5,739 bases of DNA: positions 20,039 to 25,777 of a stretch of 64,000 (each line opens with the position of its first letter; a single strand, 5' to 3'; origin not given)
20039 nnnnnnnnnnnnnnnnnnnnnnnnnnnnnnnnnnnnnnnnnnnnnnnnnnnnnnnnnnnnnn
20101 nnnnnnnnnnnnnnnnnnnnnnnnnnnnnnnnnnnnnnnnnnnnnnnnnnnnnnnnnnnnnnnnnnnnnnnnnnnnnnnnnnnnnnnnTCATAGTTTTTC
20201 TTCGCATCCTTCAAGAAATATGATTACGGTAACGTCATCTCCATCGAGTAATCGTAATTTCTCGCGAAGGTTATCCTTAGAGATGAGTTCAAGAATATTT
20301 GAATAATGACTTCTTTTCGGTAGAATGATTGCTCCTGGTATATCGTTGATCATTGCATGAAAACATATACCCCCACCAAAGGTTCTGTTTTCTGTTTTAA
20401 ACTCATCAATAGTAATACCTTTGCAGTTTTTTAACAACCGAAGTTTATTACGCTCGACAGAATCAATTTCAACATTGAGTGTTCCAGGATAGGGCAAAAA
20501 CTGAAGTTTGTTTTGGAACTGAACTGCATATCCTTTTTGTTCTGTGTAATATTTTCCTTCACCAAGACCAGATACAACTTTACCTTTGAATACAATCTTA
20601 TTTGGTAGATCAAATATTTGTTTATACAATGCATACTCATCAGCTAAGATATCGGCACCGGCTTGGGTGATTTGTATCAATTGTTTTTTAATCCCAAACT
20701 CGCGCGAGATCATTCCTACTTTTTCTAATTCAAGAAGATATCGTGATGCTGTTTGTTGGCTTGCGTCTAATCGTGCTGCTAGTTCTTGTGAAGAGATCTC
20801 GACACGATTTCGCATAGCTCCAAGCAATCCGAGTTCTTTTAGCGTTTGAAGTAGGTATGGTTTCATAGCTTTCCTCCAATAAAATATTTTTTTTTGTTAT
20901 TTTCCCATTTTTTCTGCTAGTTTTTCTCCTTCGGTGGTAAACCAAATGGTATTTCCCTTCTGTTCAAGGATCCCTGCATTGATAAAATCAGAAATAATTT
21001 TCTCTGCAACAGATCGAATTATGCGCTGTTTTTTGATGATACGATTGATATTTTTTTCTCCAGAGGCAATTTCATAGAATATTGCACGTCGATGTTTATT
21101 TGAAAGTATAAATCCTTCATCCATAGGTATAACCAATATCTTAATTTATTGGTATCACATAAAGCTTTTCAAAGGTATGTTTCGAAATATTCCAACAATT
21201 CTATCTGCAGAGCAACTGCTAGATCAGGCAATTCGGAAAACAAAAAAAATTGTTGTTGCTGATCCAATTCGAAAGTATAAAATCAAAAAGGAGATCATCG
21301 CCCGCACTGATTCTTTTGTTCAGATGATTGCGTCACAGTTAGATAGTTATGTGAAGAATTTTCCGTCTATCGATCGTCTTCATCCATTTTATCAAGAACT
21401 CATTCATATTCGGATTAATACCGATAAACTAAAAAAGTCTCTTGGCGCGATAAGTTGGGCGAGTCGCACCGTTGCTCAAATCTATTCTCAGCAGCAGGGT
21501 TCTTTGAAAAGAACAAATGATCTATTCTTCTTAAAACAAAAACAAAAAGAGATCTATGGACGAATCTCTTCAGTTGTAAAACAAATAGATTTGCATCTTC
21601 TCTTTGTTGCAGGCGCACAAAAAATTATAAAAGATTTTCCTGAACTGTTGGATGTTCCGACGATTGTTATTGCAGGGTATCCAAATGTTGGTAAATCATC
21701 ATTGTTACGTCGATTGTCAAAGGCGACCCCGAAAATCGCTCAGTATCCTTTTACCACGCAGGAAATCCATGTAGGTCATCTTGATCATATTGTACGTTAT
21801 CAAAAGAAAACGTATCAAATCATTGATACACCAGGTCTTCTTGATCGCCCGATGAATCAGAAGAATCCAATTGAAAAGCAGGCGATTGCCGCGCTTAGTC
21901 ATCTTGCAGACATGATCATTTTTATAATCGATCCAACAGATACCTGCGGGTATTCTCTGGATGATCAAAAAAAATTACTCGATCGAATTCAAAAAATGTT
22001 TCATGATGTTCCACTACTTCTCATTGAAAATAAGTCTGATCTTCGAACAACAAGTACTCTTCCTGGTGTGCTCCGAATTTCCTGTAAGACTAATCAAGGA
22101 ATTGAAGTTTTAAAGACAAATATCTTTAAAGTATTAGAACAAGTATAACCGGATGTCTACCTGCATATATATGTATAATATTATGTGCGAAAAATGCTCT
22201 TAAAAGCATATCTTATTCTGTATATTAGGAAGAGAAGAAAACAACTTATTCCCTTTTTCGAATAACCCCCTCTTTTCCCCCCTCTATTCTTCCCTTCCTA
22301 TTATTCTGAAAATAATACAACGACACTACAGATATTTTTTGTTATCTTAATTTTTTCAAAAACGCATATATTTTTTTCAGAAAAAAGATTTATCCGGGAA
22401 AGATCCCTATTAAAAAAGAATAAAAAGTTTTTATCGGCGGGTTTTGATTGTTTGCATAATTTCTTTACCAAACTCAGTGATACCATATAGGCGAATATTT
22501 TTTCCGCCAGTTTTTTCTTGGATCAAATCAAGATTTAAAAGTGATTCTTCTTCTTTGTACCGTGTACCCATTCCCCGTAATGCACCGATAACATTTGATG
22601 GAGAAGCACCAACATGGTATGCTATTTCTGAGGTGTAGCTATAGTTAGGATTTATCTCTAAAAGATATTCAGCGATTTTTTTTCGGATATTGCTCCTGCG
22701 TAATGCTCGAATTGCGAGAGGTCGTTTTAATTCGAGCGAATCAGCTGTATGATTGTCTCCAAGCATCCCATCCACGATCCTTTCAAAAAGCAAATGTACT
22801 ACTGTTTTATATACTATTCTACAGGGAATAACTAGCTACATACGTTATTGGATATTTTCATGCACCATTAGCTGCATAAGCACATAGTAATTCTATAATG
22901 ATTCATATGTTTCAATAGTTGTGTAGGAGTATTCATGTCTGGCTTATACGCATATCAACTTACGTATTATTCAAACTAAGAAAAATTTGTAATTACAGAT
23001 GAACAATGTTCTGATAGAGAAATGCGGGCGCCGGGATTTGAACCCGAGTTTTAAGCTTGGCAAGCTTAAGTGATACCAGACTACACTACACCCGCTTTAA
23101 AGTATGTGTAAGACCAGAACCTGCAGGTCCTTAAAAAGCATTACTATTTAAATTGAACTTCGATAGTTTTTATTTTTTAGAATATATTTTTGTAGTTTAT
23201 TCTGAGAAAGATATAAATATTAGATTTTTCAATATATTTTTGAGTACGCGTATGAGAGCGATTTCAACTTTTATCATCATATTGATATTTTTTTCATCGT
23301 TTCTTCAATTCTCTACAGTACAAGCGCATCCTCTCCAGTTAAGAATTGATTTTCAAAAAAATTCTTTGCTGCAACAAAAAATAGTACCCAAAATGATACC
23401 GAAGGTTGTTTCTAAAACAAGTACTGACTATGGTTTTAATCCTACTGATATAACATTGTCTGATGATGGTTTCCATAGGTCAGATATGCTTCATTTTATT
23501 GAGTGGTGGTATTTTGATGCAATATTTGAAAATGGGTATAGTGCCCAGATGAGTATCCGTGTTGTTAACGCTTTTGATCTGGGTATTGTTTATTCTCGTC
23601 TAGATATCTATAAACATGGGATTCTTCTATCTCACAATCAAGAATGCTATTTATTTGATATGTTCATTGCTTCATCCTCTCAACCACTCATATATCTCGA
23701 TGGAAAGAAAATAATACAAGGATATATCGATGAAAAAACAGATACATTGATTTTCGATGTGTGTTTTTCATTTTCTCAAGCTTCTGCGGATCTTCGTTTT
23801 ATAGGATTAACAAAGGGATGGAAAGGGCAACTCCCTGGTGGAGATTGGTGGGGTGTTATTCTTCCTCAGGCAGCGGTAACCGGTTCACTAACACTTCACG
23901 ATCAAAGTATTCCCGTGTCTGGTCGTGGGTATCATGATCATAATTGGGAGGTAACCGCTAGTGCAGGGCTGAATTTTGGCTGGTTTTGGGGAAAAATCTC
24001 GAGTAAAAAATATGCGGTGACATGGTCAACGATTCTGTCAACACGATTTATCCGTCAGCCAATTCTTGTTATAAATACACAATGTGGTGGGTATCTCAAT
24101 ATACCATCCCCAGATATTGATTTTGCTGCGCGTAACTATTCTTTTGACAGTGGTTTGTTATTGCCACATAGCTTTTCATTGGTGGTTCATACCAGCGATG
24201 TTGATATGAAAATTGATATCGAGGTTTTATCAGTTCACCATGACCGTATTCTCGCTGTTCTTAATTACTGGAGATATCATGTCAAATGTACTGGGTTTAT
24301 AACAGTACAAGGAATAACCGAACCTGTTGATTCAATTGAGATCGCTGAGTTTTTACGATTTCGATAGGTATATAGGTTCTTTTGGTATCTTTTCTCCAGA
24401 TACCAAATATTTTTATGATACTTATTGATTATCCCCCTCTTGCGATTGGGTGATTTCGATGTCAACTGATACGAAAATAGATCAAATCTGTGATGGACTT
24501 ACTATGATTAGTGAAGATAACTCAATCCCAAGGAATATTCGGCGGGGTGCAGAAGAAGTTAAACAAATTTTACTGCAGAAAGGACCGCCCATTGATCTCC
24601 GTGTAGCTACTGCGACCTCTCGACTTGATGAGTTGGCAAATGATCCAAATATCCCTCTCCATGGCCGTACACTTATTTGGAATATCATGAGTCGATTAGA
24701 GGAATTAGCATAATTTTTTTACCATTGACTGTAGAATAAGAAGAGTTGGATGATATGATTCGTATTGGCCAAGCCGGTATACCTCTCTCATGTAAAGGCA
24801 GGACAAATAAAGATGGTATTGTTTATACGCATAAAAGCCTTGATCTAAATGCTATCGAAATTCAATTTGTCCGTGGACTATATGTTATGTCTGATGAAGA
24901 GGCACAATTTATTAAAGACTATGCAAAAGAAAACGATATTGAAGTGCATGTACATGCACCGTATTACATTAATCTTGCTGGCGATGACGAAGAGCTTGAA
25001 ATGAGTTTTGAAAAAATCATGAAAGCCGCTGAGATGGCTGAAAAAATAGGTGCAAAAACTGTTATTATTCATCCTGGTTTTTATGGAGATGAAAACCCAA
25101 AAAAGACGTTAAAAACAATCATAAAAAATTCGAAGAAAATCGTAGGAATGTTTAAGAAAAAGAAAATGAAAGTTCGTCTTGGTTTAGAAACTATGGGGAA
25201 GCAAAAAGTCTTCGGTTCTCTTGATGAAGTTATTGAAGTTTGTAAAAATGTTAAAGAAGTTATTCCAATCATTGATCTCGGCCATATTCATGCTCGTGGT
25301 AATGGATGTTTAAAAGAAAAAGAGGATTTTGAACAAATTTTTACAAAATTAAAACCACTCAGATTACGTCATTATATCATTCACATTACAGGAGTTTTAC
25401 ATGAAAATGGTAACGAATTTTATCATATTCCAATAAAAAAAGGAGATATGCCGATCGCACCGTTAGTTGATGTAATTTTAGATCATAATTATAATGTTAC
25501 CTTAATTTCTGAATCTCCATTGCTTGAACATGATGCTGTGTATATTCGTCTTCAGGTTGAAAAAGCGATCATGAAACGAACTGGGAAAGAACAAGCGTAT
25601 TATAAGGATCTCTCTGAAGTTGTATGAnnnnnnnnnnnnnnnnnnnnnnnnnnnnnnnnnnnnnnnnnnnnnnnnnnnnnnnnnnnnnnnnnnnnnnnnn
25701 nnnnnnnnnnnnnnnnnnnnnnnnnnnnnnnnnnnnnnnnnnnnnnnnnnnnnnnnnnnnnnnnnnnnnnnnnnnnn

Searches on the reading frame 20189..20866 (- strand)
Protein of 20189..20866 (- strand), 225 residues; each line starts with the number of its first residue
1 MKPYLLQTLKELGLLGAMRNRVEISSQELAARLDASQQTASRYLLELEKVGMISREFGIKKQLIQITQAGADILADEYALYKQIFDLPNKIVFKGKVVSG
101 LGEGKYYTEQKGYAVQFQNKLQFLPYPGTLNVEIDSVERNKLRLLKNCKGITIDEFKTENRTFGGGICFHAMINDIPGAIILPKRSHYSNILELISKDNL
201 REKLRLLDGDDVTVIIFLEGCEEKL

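Call 8: search_protein_families(library=pfam, proteins=[window:20189-20866:-], max_evalue=0.001)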
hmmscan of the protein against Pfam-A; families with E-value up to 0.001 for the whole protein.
window:20189-20866:- (225 aa): 8 families
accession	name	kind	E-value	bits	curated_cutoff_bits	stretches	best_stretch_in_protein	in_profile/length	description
PF01982.22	CTP-dep_RFKase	-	1.3e-41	141.8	25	1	97-215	1-120/121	Domain of unknown function DUF120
PF25213.1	HVO_A0261_N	-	6.7e-06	26.3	35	1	6-74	8-71/86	HVO_A0261 N-terminal domain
PF13545.12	HTH_Crp_2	-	1.2e-05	25.6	27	1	19-66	18-61/70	Crp-like helix-turn-helix domain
PF12802.13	MarR_2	-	2.5e-05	24.8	27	1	8-56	4-53/61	MarR family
PF01047.28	MarR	-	0.00024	21.4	24.6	1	19-56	13-50/59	MarR family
PF08279.18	HTH_11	-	0.00026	21.2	25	1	19-52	11-44/55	HTH domain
PF13412.12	HTH_24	-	0.0005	20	21.9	1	13-53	7-47/48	Winged helix-turn-helix DNA-binding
PF12840.13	HTH_20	-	0.00056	20.3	27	0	14-53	9-48/51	Helix-turn-helix domain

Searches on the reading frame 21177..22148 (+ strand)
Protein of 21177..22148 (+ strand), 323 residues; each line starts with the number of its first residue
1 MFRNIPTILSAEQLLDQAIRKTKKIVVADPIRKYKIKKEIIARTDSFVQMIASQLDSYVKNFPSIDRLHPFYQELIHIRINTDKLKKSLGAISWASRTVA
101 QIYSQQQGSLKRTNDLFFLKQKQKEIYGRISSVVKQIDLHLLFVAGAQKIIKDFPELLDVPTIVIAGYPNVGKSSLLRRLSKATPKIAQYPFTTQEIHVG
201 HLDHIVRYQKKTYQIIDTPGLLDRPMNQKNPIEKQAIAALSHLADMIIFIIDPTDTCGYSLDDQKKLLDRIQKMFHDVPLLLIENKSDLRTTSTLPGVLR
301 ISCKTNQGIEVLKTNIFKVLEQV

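Call 8: search_protein_families(library=pfam, proteins=[window:21177-22148:+], max_evalue=0.001)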
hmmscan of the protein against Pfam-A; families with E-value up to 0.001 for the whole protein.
window:21177-22148:+ (323 aa): 8 families
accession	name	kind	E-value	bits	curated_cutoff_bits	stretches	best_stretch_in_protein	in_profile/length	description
PF17835.6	NOG1_N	-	1.3e-28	100.5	22.9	1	2-156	1-158/160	NOG1 N-terminal helical domain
PF01926.29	MMR_HSR1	-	8.1e-23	81.1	21.9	1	162-286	1-113/113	50S ribosome-binding GTPase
PF06858.20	NOG1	-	1.4e-22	79.6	27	1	231-288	1-58/58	Nucleolar GTP-binding protein 1 (NOG1)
PF02421.24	FeoB_N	-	4.3e-11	43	27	1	162-254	2-89/156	Ferrous iron transport protein B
PF09439.16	SRPRB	-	6.5e-05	22.8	25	1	160-289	3-121/178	Signal recognition particle receptor beta subunit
PF00071.28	Ras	-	0.0001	22.4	21.6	1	163-293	2-120/162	Ras family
PF03193.22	RsgA_GTPase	-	0.00016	22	30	1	126-221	71-168/174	RsgA GTPase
PF08477.19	Roc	-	0.00065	20.4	27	0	163-288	2-119/119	Ras of Complex, Roc, domain of DAPkinase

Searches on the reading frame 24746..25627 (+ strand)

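Call 8: search_protein_families(library=pfam, proteins=[window:24746-25627:+], max_evalue=0.001)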
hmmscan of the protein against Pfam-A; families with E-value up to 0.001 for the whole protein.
window:24746-25627:+ (293 aa): 1 family
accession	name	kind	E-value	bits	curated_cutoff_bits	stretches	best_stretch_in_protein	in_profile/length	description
PF01261.30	AP_endonuc_2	-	4.3e-34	118.8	31.1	1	30-258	5-230/249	Xylose isomerase-like TIM barrel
